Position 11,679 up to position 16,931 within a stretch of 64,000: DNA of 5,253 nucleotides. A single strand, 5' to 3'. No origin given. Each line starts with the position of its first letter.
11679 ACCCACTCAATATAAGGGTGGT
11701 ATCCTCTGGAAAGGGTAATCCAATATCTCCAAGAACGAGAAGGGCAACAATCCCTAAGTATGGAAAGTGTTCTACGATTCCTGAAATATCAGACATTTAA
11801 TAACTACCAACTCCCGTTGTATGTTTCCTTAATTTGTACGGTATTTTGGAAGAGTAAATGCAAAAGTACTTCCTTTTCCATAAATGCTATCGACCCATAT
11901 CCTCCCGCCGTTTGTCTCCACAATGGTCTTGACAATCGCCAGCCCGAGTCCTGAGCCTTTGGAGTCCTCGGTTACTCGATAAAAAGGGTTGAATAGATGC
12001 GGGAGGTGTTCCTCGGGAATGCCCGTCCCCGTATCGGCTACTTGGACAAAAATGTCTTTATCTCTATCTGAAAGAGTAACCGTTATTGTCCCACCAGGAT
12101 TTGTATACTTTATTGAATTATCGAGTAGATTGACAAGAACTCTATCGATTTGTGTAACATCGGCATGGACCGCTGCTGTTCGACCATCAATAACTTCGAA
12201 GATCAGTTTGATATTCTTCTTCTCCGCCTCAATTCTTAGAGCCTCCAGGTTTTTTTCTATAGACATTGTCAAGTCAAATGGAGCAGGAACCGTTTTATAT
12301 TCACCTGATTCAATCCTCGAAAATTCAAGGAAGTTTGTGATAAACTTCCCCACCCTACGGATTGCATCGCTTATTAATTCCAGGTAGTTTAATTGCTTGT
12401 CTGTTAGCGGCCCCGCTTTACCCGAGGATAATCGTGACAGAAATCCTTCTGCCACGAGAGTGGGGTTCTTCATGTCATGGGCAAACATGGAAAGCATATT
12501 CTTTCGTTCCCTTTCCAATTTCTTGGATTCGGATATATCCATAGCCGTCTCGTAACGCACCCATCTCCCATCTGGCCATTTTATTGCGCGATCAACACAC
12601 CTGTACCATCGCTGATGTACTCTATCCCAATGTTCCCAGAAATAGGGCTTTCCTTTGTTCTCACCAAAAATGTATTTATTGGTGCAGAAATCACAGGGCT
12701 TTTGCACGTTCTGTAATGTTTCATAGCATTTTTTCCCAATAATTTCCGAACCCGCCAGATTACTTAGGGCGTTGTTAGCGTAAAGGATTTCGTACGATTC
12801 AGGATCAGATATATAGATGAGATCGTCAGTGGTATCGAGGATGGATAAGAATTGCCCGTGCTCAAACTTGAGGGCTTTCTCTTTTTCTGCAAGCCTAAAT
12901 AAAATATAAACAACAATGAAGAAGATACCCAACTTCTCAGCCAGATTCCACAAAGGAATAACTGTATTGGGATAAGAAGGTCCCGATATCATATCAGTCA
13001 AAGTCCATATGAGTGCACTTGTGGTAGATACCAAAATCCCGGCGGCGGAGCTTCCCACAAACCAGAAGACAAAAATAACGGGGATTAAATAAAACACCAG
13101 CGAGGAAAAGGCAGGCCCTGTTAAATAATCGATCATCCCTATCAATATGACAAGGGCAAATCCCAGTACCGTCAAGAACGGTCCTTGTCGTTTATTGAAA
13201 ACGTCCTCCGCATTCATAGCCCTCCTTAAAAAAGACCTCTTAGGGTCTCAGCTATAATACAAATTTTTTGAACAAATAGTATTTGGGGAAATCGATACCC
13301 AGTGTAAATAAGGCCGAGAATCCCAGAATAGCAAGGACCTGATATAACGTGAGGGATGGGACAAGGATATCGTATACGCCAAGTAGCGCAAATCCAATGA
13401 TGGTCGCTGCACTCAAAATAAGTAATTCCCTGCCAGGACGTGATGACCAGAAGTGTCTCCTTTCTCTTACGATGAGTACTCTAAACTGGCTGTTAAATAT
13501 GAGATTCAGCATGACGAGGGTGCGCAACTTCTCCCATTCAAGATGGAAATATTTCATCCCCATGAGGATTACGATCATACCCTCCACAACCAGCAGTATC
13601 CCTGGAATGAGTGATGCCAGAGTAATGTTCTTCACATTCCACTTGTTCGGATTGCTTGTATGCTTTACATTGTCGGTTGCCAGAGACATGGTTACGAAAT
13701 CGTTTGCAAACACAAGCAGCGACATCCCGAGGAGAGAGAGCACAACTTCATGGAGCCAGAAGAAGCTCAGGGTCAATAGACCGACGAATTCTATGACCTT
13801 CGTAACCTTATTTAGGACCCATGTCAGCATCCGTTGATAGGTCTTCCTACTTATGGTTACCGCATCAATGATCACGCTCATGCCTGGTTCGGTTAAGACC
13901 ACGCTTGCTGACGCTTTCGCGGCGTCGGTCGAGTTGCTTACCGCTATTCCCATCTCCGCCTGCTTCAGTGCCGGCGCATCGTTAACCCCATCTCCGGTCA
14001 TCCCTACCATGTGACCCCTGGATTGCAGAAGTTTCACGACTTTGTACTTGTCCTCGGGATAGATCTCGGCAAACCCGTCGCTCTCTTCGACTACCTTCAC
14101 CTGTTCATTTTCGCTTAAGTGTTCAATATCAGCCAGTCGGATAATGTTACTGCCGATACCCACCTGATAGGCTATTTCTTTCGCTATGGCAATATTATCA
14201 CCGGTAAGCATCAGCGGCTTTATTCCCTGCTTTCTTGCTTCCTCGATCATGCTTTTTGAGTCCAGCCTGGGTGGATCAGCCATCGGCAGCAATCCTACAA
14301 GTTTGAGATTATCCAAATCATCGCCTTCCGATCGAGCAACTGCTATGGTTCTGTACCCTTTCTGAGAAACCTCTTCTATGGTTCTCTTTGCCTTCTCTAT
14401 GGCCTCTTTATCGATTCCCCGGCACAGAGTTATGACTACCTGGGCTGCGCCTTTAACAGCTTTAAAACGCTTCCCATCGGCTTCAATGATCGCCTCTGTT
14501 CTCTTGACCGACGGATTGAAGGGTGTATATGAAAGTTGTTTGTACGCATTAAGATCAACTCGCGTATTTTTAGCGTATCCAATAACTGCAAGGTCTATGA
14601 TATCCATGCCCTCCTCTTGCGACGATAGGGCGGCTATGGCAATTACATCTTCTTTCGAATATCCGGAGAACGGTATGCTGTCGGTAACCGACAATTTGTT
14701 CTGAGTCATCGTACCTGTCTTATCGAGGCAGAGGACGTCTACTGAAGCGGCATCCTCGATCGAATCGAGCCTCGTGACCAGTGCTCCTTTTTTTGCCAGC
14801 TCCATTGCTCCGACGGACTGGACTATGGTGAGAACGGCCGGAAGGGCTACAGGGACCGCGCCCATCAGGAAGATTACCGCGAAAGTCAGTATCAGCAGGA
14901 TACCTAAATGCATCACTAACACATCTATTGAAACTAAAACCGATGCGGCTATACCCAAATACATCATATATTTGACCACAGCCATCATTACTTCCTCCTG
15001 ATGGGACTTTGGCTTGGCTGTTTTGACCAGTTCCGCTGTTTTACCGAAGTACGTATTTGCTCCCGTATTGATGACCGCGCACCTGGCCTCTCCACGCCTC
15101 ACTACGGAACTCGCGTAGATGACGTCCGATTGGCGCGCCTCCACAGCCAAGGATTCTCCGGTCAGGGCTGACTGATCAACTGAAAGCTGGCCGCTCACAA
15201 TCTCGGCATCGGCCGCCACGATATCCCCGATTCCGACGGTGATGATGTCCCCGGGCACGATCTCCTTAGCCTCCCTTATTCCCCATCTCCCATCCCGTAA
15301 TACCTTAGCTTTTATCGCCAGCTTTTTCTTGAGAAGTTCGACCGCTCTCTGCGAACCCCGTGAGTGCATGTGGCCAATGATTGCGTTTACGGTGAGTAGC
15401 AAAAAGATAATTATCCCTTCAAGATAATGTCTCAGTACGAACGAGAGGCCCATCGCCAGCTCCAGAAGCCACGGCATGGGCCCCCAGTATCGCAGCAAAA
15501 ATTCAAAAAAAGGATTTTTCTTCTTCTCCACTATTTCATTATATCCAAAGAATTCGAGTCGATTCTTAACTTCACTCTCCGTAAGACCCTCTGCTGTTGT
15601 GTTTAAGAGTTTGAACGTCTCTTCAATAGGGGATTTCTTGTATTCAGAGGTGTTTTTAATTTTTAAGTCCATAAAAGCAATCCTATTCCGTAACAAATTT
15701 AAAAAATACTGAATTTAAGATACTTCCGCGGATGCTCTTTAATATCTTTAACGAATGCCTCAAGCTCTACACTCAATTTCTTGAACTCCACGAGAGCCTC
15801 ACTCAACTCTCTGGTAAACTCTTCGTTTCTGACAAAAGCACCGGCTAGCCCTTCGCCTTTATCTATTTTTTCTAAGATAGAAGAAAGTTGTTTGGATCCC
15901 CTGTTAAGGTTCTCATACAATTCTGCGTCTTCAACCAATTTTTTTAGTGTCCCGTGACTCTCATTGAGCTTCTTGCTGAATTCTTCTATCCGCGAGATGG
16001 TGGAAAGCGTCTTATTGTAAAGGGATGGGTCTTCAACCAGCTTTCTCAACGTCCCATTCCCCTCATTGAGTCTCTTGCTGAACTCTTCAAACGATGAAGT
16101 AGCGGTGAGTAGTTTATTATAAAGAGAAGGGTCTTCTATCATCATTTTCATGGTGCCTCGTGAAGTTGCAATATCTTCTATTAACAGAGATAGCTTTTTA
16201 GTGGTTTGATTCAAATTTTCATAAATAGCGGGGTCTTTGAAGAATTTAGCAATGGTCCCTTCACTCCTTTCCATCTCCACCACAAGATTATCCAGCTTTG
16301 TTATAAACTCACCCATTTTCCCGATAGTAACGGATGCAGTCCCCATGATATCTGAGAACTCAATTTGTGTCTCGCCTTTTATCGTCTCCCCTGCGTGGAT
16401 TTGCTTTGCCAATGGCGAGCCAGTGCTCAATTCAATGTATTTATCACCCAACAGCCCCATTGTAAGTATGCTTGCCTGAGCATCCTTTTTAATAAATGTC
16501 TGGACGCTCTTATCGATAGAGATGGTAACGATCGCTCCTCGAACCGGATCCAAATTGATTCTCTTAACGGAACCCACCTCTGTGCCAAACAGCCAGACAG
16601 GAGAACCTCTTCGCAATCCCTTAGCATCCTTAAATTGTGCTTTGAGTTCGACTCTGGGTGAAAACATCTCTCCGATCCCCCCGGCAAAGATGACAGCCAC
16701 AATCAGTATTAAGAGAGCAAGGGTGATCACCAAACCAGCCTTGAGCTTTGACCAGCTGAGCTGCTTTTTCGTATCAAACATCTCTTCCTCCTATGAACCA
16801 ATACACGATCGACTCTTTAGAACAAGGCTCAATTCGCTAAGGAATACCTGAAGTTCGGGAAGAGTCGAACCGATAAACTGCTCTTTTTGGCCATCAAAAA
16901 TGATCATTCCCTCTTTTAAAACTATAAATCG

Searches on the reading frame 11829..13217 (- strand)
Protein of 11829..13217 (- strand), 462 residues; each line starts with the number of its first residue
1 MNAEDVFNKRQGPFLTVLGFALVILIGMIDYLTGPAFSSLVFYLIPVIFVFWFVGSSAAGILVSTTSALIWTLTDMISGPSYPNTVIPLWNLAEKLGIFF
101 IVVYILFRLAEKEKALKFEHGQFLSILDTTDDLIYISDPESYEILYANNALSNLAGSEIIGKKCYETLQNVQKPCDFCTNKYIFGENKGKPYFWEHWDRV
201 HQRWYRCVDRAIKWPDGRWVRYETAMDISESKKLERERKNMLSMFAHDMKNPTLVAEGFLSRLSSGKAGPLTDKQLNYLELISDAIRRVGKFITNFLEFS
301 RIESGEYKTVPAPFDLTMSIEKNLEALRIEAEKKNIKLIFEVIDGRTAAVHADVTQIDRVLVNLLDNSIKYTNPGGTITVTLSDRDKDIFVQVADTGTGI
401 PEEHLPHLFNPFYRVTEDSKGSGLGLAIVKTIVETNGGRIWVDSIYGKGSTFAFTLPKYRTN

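Call 36: search_protein_families(library=ncbifam, proteins=[window:11829-13217:-], max_evalue=0.00001)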
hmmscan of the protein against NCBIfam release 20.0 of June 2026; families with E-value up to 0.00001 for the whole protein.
window:11829-13217:- (462 aa): 82 families (the best 25 are shown)
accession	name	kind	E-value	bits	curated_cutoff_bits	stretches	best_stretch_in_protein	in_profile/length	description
NF046044.1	PnpS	equivalog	1.1e-52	179.4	400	1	226-457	158-390/390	two-component system histidine kinase PnpS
TIGR02966.1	phoR_proteo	equivalog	1.1e-50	172.5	334.2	1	122-456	7-333/333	phosphate regulon sensor histidine kinase PhoR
NF033092.0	HK_WalK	equivalog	3.3e-45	154.8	725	1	226-457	360-593/594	cell wall metabolism sensor histidine kinase WalK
NF047874.1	MASE3_PAS_HK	subfamily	1.4e-44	152.9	560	1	225-459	385-626/655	MASE3 domain-containing sensor histidine kinase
TIGR02956.1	TMAO_torS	equivalog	6.7e-42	143.6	676.5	1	242-458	468-682/967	TMAO reductase system sensor histidine kinase/response regulator TorS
NF006800.0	PRK09303.1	equivalog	7.5e-42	143.6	342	1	238-461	151-380/383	histidine kinase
NF045595.1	HK_scytonemin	equivalog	1.9e-39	135.6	865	1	216-458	393-635/637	scytonemin biosynthesis sensor histidine kinase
NF041735.1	hist_kin_RppB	equivalog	4.2e-37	128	400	1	275-457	252-438/438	two-component system sensor histidine kinase RppB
NF008468.0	PRK11360.1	equivalog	1.2e-36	126.3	646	1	245-458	403-608/616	two-component system sensor histidine kinase AtoS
NF008235.0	PRK11006.1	equivalog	1e-35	123.5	390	1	224-458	190-423/431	phosphate regulon sensor histidine kinase PhoR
NF011874.0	PRK15347.1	equivalog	9.8e-35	119.8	852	1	234-457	394-613/921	two component system sensor kinase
NF041880.1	EPS_EpsF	equivalog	1.7e-34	119.2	900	1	123-457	146-492/492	response regulator EpsF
NF041832.1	near_NosP_CTERM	subfamily_domain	9.4e-34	117.1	400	1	240-459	9-226/370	NahK/ErcS family hybrid sensor histidine kinase/response regulator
NF053520.1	HK_Porph_FimS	equivalog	1.4e-33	116.1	600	1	232-458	388-617/618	sensor histidine kinase FimS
NF033093.1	HK_VicK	exception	2.7e-33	115.3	680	1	226-458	197-435/448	cell wall metabolism sensor histidine kinase VicK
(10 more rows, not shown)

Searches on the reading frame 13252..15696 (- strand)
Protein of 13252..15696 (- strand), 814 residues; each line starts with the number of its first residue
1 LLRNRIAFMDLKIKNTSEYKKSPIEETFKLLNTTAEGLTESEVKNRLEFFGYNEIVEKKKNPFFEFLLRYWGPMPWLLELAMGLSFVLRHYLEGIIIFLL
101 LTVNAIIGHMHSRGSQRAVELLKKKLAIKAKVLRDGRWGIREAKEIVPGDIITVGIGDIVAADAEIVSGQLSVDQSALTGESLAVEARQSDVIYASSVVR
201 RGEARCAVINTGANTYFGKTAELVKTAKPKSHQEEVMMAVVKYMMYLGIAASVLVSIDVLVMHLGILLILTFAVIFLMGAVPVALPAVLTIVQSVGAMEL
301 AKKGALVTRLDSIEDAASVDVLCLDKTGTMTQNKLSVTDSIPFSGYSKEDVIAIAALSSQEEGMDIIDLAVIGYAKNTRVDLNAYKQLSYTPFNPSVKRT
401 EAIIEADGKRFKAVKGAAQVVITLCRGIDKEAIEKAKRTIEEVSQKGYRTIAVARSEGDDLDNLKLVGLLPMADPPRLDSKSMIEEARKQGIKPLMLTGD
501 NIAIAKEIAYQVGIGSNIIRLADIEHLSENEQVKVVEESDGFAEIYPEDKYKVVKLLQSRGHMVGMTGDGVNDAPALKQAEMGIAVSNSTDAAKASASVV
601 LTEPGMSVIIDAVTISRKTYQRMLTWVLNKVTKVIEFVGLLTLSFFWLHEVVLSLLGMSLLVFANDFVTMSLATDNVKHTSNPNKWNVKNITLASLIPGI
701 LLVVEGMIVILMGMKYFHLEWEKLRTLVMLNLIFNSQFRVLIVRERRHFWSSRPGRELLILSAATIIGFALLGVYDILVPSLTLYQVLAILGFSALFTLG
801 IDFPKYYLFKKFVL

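Call 9: search_protein_families(library=ncbifam, proteins=[window:13252-15696:-])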
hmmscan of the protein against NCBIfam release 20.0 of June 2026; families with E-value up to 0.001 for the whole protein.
window:13252-15696:- (814 aa): 23 families
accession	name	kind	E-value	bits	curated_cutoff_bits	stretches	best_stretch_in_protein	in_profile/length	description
TIGR01647.1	ATPase-IIIA_H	equivalog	8.6e-226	751.6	615.5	1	37-763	1-743/755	plasma-membrane proton-efflux P-type ATPase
TIGR01524.1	ATPase-IIIB_Mg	equivalog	6.3e-98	328.7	610.75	1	15-693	11-736/867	magnesium-translocating P-type ATPase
TIGR01525.1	ATPase-IB_hvy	subfamily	1.4e-83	281.7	346.25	2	76-516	3-427/560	heavy metal translocating P-type ATPase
TIGR01522.1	ATPase-IIA2_Ca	equivalog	2.1e-83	280.6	798.3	1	18-645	3-672/854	calcium-transporting P-type ATPase, PMR1-type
TIGR01494.1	ATPase_P-type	subfamily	5.6e-83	279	62.3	3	97-367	2-259/478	HAD-IC family P-type ATPase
NF011702.0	PRK15122.1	subfamily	6.3e-81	272.6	975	2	191-693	245-775/907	magnesium-translocating P-type ATPase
TIGR01116.1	ATPase-IIA1_Ca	equivalog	1.1e-72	245.3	703.4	2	79-339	14-285/799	calcium-translocating P-type ATPase, SERCA-type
TIGR01517.1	ATPase-IIB_Ca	equivalog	1.5e-67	228.5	507.05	1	29-653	47-724/882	calcium-translocating P-type ATPase, PMCA-type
TIGR01511.1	ATPase-IB1_Cu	subfamily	6.5e-63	213.4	397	3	86-452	38-390/542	copper-translocating P-type ATPase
TIGR01523.1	ATPase-IID_K-Na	equivalog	2.4e-60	204.2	645.05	3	387-660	485-791/997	potassium/sodium efflux P-type ATPase, fungal-type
TIGR01512.1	ATPase-IB2_Cd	subfamily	7.8e-60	203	313.5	3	77-341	4-256/494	cadmium family heavy metal-translocating P-type ATPase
TIGR01657.1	P-ATPase-V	hypoth_equivalog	3e-51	174.1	618.25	4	527-704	768-945/1055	ATP13A2 family polyamine export P-type ATPase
TIGR01106.1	ATPase-IIC_X-K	subfamily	3.3e-49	167.6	946.1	3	94-338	107-363/997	Na,H/K antiporter P-type ATPase subunit alpha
TIGR01497.1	kdpB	equivalog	1.3e-45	155.7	527.9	1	94-618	71-565/675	potassium-transporting ATPase subunit KdpB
NF008262.1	PRK11033.1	equivalog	3.3e-42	144.9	1005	2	89-515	193-599/731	zinc/cadmium/mercury/lead-transporting ATPase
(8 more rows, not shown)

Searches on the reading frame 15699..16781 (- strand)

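Call 36: search_protein_families(library=ncbifam, proteins=[window:15699-16781:-], max_evalue=0.00001)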
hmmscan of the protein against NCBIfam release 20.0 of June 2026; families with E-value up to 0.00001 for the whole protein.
window:15699-16781:- (360 aa): 3 families
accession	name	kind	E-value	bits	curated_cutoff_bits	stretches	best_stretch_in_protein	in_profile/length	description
TIGR04430.1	OM_asym_MlaD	equivalog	8.7e-23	80.7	135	1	13-136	7-129/146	outer membrane lipid asymmetry maintenance protein MlaD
TIGR00996.1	Mtu_fam_mce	paralog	6.4e-22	78.1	140.5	1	17-303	4-282/291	MCE family protein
NF047463.1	CllEntPrLepto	equivalog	1.3e-06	28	400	0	259-293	179-213/250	mammalian cell entry protein Mce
